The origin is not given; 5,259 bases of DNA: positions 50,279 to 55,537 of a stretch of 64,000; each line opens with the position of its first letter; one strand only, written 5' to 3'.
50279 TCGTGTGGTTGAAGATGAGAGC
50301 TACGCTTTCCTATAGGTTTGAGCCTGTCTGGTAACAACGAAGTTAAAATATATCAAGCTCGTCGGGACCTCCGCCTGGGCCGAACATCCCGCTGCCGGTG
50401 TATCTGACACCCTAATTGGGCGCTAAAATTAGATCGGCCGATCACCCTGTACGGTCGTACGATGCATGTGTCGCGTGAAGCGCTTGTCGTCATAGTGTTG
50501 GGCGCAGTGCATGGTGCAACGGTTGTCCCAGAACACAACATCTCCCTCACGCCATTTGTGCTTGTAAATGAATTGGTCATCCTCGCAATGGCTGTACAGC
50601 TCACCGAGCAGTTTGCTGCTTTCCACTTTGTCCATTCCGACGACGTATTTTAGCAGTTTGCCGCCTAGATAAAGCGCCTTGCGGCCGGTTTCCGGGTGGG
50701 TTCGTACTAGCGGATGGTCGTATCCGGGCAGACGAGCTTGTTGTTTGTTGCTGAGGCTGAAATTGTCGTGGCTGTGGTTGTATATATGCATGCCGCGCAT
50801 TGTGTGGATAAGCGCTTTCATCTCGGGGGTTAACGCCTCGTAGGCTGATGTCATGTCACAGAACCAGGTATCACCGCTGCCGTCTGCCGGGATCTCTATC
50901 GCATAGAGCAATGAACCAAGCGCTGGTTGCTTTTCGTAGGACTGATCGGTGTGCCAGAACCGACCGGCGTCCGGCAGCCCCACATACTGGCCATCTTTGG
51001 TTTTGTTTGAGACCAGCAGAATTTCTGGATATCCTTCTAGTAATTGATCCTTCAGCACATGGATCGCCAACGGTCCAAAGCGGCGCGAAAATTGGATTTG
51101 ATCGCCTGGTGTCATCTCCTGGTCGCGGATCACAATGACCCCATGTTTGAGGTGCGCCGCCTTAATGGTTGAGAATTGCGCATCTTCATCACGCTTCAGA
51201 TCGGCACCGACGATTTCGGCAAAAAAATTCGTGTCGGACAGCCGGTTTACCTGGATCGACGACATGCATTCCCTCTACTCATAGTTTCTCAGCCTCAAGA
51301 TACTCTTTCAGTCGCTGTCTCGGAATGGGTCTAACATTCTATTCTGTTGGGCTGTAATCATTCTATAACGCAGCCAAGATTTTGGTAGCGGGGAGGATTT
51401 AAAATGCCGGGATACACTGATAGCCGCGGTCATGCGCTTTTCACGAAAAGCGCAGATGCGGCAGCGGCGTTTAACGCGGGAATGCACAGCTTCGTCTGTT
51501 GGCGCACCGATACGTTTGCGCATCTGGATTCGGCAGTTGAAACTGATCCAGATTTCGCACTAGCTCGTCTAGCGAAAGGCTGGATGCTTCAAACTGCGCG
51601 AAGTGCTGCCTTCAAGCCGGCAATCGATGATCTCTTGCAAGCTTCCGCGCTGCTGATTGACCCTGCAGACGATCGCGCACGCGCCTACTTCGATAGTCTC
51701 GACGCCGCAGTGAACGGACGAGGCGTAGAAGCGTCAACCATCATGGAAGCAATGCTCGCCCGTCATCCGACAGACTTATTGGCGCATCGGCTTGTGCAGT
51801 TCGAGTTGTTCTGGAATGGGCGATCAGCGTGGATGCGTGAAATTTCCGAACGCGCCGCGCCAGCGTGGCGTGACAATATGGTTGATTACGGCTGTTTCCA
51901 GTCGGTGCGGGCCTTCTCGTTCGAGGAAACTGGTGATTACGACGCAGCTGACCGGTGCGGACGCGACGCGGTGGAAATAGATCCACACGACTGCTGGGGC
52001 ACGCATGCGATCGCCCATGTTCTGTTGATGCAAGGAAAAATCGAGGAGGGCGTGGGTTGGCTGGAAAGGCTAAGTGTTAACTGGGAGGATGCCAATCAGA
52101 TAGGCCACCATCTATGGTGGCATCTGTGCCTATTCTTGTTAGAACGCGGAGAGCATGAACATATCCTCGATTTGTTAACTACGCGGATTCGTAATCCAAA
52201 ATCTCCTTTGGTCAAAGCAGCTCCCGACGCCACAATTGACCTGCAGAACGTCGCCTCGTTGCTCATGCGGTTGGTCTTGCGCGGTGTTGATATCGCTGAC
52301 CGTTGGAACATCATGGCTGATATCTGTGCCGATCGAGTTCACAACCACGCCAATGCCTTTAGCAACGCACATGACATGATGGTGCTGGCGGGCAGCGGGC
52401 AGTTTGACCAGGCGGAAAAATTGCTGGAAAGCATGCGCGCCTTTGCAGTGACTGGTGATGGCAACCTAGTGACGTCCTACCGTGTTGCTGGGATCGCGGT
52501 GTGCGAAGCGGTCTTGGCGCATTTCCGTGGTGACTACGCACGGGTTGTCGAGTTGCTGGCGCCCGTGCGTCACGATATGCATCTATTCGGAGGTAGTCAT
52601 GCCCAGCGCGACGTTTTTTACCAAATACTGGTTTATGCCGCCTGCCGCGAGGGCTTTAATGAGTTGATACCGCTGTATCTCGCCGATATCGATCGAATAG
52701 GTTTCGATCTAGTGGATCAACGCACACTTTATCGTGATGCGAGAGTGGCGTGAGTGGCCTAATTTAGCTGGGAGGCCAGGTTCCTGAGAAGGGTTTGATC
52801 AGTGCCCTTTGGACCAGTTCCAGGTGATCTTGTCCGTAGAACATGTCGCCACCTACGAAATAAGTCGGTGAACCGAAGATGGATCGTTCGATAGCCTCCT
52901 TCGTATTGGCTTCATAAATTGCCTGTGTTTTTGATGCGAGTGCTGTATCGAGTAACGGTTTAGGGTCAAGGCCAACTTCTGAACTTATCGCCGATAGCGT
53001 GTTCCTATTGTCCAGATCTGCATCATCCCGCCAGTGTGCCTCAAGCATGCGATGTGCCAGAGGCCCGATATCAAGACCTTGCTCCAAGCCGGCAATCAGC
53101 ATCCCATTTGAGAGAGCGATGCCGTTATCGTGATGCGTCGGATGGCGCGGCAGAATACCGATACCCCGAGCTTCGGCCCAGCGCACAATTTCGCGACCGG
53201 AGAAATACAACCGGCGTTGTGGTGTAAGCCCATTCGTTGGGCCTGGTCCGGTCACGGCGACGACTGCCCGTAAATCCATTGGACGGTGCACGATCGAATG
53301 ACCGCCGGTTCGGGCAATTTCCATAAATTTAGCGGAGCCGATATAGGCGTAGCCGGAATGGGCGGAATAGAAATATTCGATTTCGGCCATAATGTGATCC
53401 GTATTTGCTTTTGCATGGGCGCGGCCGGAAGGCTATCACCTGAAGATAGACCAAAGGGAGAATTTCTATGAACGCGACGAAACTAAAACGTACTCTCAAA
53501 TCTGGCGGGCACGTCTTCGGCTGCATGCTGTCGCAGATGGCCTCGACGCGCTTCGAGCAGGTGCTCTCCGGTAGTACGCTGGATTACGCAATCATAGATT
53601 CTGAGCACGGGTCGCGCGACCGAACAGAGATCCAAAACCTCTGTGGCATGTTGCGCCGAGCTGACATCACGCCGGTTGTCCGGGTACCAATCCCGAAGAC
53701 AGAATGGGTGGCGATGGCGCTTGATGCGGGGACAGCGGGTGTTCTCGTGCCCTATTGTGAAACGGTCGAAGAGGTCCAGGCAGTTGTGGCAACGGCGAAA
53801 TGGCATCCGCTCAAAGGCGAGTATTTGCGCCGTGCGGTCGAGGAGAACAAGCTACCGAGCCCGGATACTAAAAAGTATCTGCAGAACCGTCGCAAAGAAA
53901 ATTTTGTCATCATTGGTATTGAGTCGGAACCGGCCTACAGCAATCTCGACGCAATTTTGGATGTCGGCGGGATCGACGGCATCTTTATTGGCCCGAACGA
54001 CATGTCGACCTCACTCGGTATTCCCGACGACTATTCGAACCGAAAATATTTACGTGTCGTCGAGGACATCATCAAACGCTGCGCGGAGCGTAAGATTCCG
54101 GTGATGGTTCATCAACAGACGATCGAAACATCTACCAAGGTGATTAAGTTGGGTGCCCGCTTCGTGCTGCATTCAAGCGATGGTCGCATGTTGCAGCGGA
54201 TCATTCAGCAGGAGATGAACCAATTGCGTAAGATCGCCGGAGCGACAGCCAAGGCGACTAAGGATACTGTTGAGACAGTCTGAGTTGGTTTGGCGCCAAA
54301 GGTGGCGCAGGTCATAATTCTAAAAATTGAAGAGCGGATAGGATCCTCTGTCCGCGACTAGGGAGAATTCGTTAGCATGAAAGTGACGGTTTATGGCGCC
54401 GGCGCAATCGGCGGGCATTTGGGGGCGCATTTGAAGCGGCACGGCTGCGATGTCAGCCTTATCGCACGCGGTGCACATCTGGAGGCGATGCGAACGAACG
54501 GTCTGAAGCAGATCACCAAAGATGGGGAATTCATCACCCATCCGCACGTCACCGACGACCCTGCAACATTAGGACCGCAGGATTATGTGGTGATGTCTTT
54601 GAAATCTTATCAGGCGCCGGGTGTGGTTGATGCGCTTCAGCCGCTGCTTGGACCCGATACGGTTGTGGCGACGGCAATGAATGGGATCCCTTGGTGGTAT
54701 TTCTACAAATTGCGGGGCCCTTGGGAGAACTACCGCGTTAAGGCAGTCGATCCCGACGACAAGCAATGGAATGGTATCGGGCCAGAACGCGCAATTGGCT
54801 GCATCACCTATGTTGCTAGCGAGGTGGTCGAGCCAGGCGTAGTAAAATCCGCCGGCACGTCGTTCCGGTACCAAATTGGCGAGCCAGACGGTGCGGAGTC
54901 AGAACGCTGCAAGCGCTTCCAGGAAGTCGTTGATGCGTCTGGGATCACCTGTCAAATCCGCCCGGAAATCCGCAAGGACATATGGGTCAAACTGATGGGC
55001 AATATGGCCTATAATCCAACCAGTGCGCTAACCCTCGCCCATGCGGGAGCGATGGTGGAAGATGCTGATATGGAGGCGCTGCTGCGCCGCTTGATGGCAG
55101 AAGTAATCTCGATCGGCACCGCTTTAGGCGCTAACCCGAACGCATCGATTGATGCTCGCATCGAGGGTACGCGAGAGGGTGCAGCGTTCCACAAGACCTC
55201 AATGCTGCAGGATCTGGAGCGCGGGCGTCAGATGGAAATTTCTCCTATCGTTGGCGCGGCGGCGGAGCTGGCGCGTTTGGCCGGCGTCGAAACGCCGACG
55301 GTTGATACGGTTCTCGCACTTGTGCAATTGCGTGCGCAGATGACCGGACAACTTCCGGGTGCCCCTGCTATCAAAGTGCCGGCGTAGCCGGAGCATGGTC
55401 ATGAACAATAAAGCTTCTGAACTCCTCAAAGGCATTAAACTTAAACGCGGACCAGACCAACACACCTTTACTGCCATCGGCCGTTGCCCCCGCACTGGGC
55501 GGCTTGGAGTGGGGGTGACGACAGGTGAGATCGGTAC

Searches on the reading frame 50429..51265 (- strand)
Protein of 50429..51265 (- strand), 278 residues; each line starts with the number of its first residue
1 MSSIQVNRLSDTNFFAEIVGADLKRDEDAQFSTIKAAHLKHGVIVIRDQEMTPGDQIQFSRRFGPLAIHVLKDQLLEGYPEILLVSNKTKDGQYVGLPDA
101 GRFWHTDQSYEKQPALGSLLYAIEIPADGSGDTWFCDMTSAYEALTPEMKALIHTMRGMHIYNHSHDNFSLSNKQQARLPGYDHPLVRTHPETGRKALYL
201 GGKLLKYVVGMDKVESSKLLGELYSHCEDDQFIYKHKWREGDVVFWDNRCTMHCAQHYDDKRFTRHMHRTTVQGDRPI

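Call 40: search_protein_families(library=pfam, proteins=[window:50429-51265:-])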
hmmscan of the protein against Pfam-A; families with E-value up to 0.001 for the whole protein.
window:50429-51265:- (278 aa): 1 family
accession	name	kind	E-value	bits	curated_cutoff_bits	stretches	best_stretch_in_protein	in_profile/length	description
PF02668.22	TauD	-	3.3e-69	234.2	27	1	14-271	9-267/267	Taurine catabolism dioxygenase TauD, TfdA family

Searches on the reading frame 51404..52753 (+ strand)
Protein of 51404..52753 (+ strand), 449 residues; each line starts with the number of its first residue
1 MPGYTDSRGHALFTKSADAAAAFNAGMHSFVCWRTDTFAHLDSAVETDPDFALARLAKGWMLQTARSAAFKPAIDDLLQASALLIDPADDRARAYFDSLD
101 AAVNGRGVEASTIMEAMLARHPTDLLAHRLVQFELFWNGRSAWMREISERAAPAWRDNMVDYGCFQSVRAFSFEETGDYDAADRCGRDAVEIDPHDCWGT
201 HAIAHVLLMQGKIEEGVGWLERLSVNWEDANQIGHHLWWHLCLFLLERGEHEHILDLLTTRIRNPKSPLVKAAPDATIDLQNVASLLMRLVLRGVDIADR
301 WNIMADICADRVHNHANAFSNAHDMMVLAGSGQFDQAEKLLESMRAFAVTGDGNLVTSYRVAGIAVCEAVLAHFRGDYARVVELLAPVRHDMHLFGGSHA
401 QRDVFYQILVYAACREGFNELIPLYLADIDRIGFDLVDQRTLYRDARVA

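Call 40: search_protein_families(library=pfam, proteins=[window:51404-52753:+])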
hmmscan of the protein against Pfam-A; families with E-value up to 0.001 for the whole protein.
window:51404-52753:+ (449 aa): 5 families
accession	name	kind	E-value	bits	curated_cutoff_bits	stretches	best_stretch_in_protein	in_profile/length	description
PF13428.12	TPR_14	-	7.3e-10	39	23.5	0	104-129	14-39/44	Tetratricopeptide repeat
PF14559.12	TPR_19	-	8.5e-07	29.6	25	0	177-223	5-51/68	Tetratricopeptide repeat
PF13431.12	TPR_17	-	9.7e-05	22.8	24.4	0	187-215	3-31/34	Tetratricopeptide repeat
PF07721.20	TPR_4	-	0.00036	21.3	27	0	327-342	10-25/26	Tetratricopeptide repeat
PF07719.23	TPR_2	-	0.00037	20.8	27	0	169-196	7-34/34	Tetratricopeptide repeat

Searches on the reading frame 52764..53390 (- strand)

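Call 40: search_protein_families(library=pfam, proteins=[window:52764-53390:-])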
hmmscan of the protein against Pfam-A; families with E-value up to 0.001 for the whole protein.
window:52764-53390:- (208 aa): 1 family
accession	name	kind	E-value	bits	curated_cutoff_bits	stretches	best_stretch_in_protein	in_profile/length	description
PF01323.26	DSBA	-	4.5e-23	82.5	25.6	1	4-197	2-190/191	DSBA-like thioredoxin domain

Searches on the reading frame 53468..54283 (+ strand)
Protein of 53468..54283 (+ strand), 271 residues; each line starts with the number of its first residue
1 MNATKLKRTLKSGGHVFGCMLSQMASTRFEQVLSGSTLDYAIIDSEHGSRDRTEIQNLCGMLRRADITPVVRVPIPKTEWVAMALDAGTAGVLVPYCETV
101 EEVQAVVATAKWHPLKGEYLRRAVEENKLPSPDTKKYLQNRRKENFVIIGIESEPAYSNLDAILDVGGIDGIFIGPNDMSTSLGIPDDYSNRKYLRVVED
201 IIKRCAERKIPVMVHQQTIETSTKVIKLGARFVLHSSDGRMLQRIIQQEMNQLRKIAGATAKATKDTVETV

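Call 40: search_protein_families(library=pfam, proteins=[window:53468-54283:+])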
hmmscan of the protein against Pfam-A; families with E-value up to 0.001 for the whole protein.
window:53468-54283:+ (271 aa): 1 family
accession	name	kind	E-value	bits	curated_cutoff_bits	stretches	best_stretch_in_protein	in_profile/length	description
PF03328.21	HpcH_HpaI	-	2.6e-22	79.6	25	1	32-241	16-217/221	HpcH/HpaI aldolase/citrate lyase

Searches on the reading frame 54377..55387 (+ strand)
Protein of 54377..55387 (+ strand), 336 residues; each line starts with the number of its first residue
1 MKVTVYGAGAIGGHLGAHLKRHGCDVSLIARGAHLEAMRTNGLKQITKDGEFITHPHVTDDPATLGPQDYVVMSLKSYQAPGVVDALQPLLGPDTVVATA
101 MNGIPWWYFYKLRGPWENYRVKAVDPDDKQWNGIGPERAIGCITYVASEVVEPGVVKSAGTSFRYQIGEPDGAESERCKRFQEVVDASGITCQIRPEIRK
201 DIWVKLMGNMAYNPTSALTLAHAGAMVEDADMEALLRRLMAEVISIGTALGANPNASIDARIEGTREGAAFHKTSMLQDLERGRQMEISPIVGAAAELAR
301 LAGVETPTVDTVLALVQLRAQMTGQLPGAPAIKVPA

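Call 40: search_protein_families(library=pfam, proteins=[window:54377-55387:+])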
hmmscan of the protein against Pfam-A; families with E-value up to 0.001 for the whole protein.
window:54377-55387:+ (336 aa): 4 families
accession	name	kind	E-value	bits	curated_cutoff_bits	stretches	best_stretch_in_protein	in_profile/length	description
PF08546.17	ApbA_C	-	4.7e-31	108.2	22.7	1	198-318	2-123/125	Ketopantoate reductase PanE/ApbA C terminal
PF02558.23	ApbA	-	9.1e-25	87.5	22.2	1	3-170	1-148/150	Ketopantoate reductase PanE/ApbA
PF00070.33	Pyr_redox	-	0.00038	21.4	22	0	2-36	1-35/82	Pyridine nucleotide-disulphide oxidoreductase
PF01210.29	NAD_Gly3P_dh_N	-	0.00083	19.8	23.1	0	2-104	1-106/158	NAD-dependent glycerol-3-phosphate dehydrogenase N-terminus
